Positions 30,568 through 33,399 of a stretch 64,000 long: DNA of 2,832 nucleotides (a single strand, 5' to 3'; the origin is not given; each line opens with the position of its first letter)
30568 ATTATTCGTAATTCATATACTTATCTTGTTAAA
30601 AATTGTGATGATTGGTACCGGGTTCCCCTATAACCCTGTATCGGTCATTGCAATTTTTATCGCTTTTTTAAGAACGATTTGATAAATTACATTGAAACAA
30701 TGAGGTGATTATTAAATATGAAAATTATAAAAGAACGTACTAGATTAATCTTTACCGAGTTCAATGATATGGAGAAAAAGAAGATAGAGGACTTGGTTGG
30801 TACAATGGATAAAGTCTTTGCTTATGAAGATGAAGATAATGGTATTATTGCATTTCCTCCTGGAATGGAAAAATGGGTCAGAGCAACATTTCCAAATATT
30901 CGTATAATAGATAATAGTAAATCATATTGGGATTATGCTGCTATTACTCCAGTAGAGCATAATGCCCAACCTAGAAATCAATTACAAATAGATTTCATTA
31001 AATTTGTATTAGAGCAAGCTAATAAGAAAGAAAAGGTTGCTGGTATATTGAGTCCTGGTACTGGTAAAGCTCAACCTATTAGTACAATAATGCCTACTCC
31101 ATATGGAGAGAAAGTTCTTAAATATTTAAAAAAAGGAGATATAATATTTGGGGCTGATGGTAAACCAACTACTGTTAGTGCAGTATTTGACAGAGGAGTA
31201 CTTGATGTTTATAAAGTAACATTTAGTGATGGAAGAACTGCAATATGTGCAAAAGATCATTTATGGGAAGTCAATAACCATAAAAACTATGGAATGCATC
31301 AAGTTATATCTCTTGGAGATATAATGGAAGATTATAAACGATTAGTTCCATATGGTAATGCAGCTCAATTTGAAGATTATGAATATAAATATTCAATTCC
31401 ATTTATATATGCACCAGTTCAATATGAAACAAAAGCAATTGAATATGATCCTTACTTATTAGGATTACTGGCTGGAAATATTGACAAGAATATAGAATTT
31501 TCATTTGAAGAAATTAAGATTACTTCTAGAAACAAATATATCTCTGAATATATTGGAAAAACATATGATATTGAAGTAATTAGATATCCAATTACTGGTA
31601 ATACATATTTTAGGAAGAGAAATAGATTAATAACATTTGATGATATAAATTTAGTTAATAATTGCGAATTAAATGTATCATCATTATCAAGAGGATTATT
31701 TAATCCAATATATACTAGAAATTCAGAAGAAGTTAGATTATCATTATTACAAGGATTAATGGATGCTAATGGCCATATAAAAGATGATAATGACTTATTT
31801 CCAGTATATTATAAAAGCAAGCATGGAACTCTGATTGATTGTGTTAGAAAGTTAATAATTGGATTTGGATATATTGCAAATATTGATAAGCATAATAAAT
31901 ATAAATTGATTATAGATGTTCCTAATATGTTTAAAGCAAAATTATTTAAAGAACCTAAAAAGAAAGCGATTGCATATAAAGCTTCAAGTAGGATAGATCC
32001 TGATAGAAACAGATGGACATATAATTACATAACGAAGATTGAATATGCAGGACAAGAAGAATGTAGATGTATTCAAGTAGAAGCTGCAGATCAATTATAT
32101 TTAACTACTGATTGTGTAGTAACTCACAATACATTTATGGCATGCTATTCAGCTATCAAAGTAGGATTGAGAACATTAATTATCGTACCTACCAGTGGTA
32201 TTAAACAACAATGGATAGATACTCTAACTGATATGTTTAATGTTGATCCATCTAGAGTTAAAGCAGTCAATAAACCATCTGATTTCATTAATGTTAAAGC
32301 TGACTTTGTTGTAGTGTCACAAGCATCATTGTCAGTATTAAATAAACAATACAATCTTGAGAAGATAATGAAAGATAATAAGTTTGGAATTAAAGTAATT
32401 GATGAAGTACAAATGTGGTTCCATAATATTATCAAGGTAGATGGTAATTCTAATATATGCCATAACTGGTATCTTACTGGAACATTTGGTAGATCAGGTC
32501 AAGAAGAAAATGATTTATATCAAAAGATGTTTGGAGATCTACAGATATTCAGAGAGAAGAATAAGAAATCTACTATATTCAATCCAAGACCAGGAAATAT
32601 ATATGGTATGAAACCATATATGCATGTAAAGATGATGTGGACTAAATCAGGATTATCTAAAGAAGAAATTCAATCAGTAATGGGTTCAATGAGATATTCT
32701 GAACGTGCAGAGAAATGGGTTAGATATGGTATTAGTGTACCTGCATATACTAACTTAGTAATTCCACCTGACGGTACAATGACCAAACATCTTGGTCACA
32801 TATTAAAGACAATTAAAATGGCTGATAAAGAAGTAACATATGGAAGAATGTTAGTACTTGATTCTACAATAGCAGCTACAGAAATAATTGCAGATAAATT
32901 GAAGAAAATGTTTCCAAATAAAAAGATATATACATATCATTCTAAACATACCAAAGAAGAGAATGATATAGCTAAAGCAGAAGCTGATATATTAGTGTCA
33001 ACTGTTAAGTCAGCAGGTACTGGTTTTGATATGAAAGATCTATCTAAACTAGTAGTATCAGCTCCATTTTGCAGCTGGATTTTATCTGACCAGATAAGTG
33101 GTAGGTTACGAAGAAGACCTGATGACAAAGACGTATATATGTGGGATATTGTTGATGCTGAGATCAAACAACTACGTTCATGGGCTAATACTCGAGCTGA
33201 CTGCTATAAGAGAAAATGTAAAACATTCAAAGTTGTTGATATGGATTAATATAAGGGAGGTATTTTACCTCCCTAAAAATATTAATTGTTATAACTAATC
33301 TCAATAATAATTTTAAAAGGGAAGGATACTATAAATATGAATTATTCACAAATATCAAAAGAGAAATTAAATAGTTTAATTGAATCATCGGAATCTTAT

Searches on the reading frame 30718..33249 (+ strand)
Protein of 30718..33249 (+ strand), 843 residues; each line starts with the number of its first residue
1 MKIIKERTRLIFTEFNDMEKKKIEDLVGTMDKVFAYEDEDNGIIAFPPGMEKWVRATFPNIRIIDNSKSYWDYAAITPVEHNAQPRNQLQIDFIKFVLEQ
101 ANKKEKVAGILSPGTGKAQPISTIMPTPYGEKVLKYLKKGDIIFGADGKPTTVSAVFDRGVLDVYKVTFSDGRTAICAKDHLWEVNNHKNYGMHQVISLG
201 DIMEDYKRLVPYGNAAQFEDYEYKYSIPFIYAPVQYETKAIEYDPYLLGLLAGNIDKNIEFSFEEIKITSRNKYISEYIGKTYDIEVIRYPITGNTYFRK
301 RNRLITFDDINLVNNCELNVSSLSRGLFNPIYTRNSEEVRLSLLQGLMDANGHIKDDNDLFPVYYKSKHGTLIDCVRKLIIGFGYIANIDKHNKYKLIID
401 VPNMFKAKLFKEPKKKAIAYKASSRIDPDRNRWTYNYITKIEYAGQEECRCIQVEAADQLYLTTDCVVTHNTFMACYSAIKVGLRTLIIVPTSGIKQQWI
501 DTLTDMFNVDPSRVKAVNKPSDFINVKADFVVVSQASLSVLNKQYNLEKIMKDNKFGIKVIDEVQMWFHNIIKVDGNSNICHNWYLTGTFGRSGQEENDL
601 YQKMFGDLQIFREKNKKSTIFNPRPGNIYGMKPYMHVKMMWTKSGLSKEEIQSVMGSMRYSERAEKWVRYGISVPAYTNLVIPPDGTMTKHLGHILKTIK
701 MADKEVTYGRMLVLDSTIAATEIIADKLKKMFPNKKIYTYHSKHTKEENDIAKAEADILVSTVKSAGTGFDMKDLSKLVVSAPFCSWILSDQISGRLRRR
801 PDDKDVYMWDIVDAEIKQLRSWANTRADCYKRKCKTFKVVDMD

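Call 9: search_protein_families(library=pfam, proteins=[window:30718-33249:+])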
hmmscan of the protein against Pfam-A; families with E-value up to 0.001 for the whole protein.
window:30718-33249:+ (843 aa): 2 families
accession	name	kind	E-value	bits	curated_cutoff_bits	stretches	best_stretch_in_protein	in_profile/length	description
PF04851.21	ResIII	-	7.8e-05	23.1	22.5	0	485-564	55-134/164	Type III restriction enzyme, res subunit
PF00270.35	DEAD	-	0.00036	20.7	26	0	480-566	42-128/167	DEAD/DEAH box helicase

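Call 10: search_protein_families(library=phrogs, proteins=[window:30718-33249:+])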
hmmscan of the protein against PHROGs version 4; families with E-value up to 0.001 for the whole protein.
window:30718-33249:+ (843 aa): 10 families
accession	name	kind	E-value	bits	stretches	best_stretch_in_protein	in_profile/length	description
phrog_19299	-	head and packaging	5.1e-26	92.3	1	103-474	19-388/702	terminase large subunit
phrog_16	-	DNA, RNA and nucleotide metabolism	4.4e-22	79.1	1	469-820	301-608/986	DNA helicase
phrog_50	-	DNA, RNA and nucleotide metabolism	6.5e-22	79.3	1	76-275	46-234/570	DnaC-like helicase loader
phrog_36964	-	head and packaging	7.2e-22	78.2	1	116-476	90-439/890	terminase large subunit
phrog_15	-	head and packaging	1.2e-13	51.4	1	107-358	68-312/1330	terminase large subunit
phrog_62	-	DNA, RNA and nucleotide metabolism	1.5e-09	36.9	1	460-566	711-819/1881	DNA helicase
phrog_510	-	DNA, RNA and nucleotide metabolism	2.7e-09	37.3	1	132-188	422-478/667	DNA primase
phrog_9690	-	DNA, RNA and nucleotide metabolism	2.8e-07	30.9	1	709-831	160-293/306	DNA helicase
phrog_17901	-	DNA, RNA and nucleotide metabolism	3.2e-06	28.5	1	750-814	5-70/109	DNA helicase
phrog_38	-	head and packaging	0.00029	20.6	0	58-171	94-207/760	terminase large subunit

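Call 14: find_related_loci(query=window:30718-33249:+, collection=viral_contigs, flank=4000)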
Query window:30718-33249:+ (843 aa) in viral_contigs; peptide patterns used: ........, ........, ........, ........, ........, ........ (x = any residue, [..] = any of these).
5 stretches matched a pattern; 2 encode a relative of the query (tblastn E <= 1e-3); 2 distinct loci.
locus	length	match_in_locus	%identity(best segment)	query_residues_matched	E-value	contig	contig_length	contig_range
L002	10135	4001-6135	71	1-841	0e+0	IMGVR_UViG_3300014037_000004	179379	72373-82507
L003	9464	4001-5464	65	1-842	0e+0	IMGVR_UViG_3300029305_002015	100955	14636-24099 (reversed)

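Call 45: list_cluster_members(proteins=[P0001, window:30718-33249:+])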
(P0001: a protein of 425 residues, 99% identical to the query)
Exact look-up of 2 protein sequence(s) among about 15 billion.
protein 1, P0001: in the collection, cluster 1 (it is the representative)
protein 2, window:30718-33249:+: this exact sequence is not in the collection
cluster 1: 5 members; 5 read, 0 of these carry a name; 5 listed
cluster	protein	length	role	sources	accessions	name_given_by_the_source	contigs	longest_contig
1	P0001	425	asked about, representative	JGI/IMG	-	-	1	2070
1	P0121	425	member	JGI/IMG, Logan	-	-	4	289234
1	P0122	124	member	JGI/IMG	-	-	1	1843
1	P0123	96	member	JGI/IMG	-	-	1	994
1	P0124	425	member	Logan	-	-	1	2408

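Call 52: find_homologous_proteins(query=window:30718-33249:+, max_evalue=1e-50)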
Query window:30718-33249:+ (843 aa): 199 proteins with E <= 1e-50 among 8000 candidates; the best 120 are listed. Only proteins of 463 to 1476 residues were searched: fused or split forms outside these lengths cannot appear, so this answer is no evidence that the protein stands alone or is whole; lengths 'longer' or 'shorter' looks for them.
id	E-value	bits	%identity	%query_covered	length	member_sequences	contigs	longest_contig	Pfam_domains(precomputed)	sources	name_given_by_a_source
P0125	0.0e+0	1913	100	98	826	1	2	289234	-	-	-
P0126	0.0e+0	1107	60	100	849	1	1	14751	PF14528.12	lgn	-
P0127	0.0e+0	1061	57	100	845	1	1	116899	PF14528.12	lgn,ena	-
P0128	0.0e+0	1060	59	100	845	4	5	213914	PF14528.12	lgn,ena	-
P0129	0.0e+0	1053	57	100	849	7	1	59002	PF00270.36,PF14528.12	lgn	-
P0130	0.0e+0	1030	57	100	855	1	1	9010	PF14528.12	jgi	jgi:superfamily II DNA or RNA helicase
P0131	0.0e+0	1028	57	100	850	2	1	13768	PF14528.12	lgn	-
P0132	0.0e+0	1023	55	100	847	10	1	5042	PF14528.12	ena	-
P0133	0.0e+0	1023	55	100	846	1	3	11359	PF00270.36,PF14528.12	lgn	-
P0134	0.0e+0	1021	56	100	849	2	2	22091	PF14528.12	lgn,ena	-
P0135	0.0e+0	1020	55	100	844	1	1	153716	PF00270.36,PF14528.12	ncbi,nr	ncbi:MAG: hypothetical protein NC489_11580 [Ruminococcus flavefaciens]|nr:hypothetical protein [Rumi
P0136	0.0e+0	1017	56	100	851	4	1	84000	PF14528.12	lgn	-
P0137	0.0e+0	1017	56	100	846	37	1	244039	PF00270.36,PF14528.12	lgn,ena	-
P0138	0.0e+0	1014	58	100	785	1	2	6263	-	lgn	-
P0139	0.0e+0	1014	57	100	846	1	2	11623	PF00270.36,PF14528.12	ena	-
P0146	5.1e-293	992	53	100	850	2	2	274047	PF14528.12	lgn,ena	-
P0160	5.5e-273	926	74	48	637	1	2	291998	PF00270.36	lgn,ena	-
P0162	2.4e-272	924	74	48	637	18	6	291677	-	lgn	-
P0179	1.2e-266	905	52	100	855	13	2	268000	PF14528.12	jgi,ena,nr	jgi:hypothetical protein|nr:MAG TPA: Cas system-associated protein [Caudoviricetes sp.]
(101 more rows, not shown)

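Call 53: find_encoding_contigs(protein=P0162, flank=4000, max_places=3)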
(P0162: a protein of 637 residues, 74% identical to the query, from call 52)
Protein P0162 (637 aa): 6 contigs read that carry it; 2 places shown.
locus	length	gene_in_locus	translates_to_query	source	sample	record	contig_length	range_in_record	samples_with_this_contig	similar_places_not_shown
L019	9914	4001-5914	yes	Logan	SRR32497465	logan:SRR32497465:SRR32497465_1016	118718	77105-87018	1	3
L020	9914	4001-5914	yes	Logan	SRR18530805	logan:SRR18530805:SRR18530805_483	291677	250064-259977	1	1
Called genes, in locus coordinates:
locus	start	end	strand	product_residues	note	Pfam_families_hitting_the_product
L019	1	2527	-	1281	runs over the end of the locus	PF04473:DUF553 (faint), PF01841:Transglut_core (faint), PF00583:Acetyltransf_1, PF13508:Acetyltransf_7, PF13673:Acetyltransf_10 (weak)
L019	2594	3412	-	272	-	-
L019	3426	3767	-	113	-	-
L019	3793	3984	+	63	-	-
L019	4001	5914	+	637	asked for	-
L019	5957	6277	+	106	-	PF00085:Thioredoxin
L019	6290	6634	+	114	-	-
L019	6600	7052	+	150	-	-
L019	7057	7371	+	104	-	-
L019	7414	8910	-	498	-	PF02452:PemK_toxin (weak)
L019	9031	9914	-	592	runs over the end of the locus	PF20307:divDNAB, PF03796:DnaB_C, PF20307:divDNAB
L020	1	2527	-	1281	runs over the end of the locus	PF04473:DUF553 (faint), PF01841:Transglut_core (faint), PF00583:Acetyltransf_1, PF13508:Acetyltransf_7, PF13673:Acetyltransf_10 (weak)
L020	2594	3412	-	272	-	-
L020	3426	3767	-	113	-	-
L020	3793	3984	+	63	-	-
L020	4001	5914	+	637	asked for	-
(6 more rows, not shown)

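Call 54: find_encoding_contigs(protein=P0160, flank=4000, max_places=2)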
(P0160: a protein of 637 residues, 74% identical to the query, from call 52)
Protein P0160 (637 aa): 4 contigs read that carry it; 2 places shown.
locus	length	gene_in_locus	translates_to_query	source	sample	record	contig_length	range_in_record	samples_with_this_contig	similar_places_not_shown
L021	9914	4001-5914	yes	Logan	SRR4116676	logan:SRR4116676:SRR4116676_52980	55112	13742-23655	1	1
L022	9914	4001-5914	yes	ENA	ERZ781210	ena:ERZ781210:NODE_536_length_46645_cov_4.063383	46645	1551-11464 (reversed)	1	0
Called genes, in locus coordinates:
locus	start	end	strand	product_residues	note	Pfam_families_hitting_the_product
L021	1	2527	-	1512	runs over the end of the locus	PF01841:Transglut_core (faint), PF04473:DUF553 (faint), PF00583:Acetyltransf_1, PF13508:Acetyltransf_7, PF13673:Acetyltransf_10 (weak)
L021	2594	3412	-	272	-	-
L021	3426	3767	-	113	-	-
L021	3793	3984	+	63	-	-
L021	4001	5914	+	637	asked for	PF00270:DEAD (faint)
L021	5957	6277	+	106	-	PF00085:Thioredoxin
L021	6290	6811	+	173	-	-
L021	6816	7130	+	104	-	-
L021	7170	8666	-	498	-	PF02452:PemK_toxin (weak)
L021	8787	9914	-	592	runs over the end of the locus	PF20307:divDNAB, PF03796:DnaB_C, PF20307:divDNAB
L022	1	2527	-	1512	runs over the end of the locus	PF01841:Transglut_core (faint), PF04473:DUF553 (faint), PF00583:Acetyltransf_1, PF13508:Acetyltransf_7, PF13673:Acetyltransf_10 (weak)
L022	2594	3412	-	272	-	-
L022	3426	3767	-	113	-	-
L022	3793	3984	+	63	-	-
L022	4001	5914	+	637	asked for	PF00270:DEAD (faint)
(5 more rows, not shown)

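Call 55: find_encoding_contigs(protein=P0128, flank=4000, max_places=2)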
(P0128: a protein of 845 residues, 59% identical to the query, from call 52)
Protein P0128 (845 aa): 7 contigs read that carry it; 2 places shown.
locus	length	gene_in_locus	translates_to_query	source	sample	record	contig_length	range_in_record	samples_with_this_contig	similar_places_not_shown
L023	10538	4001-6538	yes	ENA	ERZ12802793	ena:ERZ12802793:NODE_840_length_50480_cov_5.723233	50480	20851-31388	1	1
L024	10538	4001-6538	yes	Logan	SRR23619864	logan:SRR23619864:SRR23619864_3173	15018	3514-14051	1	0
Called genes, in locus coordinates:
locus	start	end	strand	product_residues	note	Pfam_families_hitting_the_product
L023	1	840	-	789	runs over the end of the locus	PF04473:DUF553 (weak)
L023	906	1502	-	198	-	-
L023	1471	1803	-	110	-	-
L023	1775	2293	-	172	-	-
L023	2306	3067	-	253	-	PF09414:RNA_ligase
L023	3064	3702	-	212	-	-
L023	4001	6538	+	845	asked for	PF14528:LAGLIDADG_3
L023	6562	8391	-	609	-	-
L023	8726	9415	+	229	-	PF00149:Metallophos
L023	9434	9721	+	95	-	-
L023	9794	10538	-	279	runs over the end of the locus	PF04055:Radical_SAM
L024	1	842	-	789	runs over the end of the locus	PF04473:DUF553 (weak)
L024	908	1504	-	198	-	-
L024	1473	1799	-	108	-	-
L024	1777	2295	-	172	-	-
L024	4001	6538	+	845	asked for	PF14528:LAGLIDADG_3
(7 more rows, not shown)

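Call 57: find_homologous_proteins(query=window:30718-33249:+, region=1-150, lengths=shorter, max_evalue=1e-20)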
Query window:30718-33249:+, residues 1-150 (150 aa): 11 proteins with E <= 1e-20 among 92 candidates. Only proteins of 30 to 462 residues were searched; many short proteins are cut off at a contig's end, so a hit does not show a split gene.
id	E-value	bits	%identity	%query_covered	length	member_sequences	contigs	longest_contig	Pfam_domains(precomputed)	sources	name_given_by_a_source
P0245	3.2e-54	201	59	99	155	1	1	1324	-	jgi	-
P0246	3.8e-54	201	64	100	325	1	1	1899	-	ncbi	-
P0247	1.1e-52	196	63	100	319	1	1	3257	-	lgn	-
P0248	9.9e-44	167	55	100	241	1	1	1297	-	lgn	-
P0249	1.2e-41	160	64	78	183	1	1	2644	PF04851.22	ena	-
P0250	1.4e-40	157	68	77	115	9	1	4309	-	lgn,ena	-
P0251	2.4e-40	156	60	85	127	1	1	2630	-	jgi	jgi:hypothetical protein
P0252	6.2e-40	155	63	77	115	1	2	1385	-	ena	-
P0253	1.4e-38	150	64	77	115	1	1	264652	-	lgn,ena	-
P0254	3.3e-35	139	63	77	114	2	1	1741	-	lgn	-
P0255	3.0e-32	130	56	76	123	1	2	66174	-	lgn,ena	-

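Call 60: find_related_loci(query=A4, collection=viral_contigs, flank=3000)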
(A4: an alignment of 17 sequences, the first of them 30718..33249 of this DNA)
Query A4 (843 aa) in viral_contigs; peptide patterns used: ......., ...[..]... (x = any residue, [..] = any of these).
30 stretches matched a pattern; 10 encode a relative of the query (tblastn E <= 1e-3); 10 distinct loci.
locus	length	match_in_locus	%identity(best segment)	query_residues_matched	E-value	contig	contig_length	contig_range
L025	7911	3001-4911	61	1-842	0e+0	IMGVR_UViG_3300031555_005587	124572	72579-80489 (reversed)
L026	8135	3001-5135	71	1-841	0e+0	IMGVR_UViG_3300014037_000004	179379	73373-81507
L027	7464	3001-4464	65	1-842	0e+0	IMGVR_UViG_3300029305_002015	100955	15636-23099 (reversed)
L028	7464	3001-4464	63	1-842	0e+0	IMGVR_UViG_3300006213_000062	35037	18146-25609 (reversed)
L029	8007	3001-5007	67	1-842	6e-180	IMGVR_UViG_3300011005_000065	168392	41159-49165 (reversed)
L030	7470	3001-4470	68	1-843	8e-171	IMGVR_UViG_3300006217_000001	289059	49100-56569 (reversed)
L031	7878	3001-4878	65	1-842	5e-169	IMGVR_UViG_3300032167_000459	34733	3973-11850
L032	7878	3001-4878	65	1-842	5e-169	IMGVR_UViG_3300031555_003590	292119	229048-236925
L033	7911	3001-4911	61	1-842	0e+0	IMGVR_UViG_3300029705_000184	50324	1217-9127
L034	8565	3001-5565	51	1-842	0e+0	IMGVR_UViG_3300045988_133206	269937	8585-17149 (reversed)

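Call 101: find_encoding_contigs(protein=P0179, flank=3000, max_places=1)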
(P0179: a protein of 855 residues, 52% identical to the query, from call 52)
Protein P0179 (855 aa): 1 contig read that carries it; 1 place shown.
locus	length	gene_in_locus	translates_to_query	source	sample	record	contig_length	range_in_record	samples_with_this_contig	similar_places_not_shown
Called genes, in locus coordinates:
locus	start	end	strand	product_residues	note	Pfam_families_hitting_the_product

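Call 102: find_encoding_contigs(protein=P0146, flank=3000, max_places=1)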
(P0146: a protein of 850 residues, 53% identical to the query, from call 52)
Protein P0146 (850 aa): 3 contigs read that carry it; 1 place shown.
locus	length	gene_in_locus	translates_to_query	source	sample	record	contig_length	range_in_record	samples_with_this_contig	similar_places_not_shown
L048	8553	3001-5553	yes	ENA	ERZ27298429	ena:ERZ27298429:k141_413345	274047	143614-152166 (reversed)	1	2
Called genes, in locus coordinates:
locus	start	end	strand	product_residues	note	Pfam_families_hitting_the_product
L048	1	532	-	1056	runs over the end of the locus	PF04473:DUF553 (weak)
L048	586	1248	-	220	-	-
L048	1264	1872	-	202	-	-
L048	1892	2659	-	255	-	PF09414:RNA_ligase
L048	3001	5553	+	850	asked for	PF14528:LAGLIDADG_3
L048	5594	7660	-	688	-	-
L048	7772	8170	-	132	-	-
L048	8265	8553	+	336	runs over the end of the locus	-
